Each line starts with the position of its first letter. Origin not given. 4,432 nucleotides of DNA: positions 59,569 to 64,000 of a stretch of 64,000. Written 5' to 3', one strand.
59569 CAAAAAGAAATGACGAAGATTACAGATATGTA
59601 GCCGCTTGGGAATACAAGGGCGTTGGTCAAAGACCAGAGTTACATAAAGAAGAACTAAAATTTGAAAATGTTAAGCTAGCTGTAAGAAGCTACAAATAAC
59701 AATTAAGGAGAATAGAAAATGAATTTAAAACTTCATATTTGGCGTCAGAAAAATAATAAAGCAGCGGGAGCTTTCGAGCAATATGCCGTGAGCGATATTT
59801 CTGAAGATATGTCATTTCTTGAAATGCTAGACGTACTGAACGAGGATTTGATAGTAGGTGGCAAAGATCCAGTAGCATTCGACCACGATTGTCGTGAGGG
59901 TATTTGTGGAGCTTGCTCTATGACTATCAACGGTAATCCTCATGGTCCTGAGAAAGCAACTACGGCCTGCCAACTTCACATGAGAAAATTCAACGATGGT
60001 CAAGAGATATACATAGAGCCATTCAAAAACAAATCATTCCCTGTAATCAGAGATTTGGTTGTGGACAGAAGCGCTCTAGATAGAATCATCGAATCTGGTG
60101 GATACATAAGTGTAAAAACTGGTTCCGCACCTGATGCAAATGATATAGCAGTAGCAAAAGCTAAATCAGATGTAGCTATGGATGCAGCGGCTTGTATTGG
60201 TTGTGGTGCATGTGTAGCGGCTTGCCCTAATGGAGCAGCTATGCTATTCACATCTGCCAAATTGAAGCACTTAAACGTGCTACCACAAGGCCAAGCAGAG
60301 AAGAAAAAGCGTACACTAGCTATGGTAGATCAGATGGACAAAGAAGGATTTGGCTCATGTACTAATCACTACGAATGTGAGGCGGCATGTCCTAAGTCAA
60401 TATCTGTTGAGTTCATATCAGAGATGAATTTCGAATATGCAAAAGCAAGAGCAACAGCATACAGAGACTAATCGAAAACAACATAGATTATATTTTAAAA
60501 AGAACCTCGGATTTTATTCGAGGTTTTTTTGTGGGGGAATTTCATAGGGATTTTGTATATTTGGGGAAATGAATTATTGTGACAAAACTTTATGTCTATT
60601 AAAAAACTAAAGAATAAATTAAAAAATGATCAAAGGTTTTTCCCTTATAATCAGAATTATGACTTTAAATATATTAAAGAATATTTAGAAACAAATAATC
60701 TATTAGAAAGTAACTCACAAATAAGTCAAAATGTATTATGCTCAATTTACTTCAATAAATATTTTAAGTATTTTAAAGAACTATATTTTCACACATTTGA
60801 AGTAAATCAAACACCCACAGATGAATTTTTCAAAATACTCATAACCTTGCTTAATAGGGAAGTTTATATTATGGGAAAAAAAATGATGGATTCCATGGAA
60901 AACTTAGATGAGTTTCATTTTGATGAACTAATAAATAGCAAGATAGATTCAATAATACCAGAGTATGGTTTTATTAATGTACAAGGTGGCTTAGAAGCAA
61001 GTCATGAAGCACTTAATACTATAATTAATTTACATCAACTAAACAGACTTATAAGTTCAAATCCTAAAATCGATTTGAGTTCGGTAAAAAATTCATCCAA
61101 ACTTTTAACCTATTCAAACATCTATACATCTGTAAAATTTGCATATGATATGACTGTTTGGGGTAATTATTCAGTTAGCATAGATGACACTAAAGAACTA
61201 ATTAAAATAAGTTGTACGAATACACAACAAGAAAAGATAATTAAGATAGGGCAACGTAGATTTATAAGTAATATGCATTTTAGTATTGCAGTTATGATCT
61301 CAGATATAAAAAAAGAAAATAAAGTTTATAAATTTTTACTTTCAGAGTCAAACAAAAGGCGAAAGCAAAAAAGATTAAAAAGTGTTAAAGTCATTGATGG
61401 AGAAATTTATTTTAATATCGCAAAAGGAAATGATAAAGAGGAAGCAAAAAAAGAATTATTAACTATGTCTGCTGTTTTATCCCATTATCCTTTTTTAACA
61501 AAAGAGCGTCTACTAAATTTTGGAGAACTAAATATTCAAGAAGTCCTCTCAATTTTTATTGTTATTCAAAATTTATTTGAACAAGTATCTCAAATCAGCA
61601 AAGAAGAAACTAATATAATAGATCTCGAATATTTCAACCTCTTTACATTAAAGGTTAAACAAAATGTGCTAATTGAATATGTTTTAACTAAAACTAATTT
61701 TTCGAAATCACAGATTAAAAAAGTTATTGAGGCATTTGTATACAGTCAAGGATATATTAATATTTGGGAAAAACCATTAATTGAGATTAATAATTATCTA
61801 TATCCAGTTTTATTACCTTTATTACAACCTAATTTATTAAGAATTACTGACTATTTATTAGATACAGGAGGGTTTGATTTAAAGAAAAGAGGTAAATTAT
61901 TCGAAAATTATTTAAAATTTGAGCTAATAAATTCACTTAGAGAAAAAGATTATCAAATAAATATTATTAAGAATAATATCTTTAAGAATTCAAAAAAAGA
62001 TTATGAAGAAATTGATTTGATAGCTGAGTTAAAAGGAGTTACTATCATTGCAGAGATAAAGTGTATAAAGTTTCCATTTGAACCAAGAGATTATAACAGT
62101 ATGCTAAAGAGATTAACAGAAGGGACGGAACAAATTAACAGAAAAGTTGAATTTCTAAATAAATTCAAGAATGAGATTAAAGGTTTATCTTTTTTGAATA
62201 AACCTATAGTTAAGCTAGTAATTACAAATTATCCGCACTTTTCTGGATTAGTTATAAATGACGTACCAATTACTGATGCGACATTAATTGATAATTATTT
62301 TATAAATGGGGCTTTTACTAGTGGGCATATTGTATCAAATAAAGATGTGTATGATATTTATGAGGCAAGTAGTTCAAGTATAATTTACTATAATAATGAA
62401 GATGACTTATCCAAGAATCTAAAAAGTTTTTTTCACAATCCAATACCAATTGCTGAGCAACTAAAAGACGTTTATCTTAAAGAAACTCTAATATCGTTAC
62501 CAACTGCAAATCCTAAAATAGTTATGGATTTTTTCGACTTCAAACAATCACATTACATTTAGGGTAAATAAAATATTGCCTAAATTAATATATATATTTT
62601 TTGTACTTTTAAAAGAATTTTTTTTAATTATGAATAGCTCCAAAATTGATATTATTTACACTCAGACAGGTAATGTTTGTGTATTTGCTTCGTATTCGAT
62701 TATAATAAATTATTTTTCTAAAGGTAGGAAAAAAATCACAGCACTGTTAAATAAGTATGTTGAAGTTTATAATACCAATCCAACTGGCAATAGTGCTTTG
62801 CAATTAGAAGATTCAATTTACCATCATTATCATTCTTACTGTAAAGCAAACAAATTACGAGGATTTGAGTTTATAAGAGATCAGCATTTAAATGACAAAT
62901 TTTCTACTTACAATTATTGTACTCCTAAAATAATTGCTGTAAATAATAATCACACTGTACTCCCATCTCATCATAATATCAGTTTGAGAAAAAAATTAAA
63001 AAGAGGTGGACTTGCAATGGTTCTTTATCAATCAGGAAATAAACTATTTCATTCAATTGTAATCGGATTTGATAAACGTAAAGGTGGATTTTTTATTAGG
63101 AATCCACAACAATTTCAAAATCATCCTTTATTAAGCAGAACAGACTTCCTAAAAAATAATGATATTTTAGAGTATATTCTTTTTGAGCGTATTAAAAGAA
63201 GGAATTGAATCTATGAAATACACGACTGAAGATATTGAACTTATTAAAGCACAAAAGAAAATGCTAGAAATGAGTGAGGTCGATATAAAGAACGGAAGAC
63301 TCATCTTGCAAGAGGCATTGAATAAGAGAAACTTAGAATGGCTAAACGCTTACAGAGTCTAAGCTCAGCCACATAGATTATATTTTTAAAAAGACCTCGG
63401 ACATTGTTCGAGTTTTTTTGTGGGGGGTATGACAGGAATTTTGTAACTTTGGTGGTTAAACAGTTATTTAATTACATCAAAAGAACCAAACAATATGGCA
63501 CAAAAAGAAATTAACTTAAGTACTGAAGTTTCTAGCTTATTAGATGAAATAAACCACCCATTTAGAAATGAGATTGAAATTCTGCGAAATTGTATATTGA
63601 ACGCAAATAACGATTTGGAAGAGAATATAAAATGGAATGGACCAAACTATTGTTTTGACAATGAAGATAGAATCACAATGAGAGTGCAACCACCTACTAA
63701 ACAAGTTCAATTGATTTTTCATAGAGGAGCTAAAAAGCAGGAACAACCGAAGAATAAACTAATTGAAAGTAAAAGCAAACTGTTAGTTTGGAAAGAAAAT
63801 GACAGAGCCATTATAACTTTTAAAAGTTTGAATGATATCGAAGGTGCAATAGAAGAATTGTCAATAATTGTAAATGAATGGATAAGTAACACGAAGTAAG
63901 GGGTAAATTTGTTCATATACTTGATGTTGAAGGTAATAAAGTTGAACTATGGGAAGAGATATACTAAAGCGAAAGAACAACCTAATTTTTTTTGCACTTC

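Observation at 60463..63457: A 2.9-kb AT-rich two-gene island inserted after sdhB, flanked by ~95-bp direct repeats of the sdhB 3' end and terminator, encoding a NERD-like nuclease protein and a papain-like protein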

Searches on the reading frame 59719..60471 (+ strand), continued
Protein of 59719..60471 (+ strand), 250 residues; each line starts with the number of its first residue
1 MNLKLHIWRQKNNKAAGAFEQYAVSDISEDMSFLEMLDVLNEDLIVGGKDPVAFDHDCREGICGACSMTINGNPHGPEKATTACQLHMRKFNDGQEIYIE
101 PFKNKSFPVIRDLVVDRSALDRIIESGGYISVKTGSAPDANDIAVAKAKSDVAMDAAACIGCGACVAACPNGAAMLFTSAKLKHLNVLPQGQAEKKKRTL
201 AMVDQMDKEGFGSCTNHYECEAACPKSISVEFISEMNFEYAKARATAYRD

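Call 85: search_protein_families(library=padloc, proteins=[L172:6882-9557:+, L171:6907-8898:+], max_evalue=0.001)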
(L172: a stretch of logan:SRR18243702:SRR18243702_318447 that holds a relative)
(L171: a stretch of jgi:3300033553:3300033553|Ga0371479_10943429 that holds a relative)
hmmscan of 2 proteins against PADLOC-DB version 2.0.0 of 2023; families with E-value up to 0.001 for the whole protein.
L172:6882-9557:+ (891 aa): 36 families (the best 25 are shown)
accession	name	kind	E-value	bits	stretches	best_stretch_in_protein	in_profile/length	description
PDLC00117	GajB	-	1.3e-42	144.1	3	491-687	178-377/604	UrvD helicase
PDLC03802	RTasHel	-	5.7e-36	122.6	3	473-668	132-322/675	DRT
PDLC00114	GajB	-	2.6e-34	116.8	3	490-685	174-376/635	UrvD helicase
PDLC00132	GajB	-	2.4e-33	113.7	3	379-692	66-383/625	UrvD helicase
PDLC00130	GajB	-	2.4e-29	100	3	494-664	168-342/589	UrvD helicase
PDLC00103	GajB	-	4.4e-29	99.9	3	524-669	209-355/612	UrvD helicase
PDLC00127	GajB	-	3.4e-25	86.6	2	490-688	160-367/594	UrvD helicase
PDLC00123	GajB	-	1.7e-23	81.1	3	526-688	176-333/540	UrvD helicase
PDLC00110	GajB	-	3.8e-22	76.6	3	125-193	46-115/725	UrvD helicase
PDLC00104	GajB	-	9.9e-22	75.4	3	702-781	502-568/574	UrvD helicase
PDLC00107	GajB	-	2.5e-21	74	2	464-687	144-373/587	UrvD helicase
PDLC00129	GajB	-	3.4e-18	63.6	2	526-681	226-369/594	UrvD helicase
PDLC00134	GajB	-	5.2e-18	63.3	2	524-672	210-360/431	UrvD helicase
PDLC00135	GajB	-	5.5e-18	63.2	3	132-215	15-94/603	UrvD helicase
PDLC00112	GajB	-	2.2e-17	60.9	3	703-793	494-574/581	UrvD helicase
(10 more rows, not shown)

L171:6907-8898:+ (663 aa): 0 families

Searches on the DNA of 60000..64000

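Call 100: search_rna_families(source=window, start=60000, end=64000, threshold=evalue, max_evalue=0.1)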
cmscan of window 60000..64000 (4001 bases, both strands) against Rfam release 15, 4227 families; matches with E-value up to 0.1: 0.
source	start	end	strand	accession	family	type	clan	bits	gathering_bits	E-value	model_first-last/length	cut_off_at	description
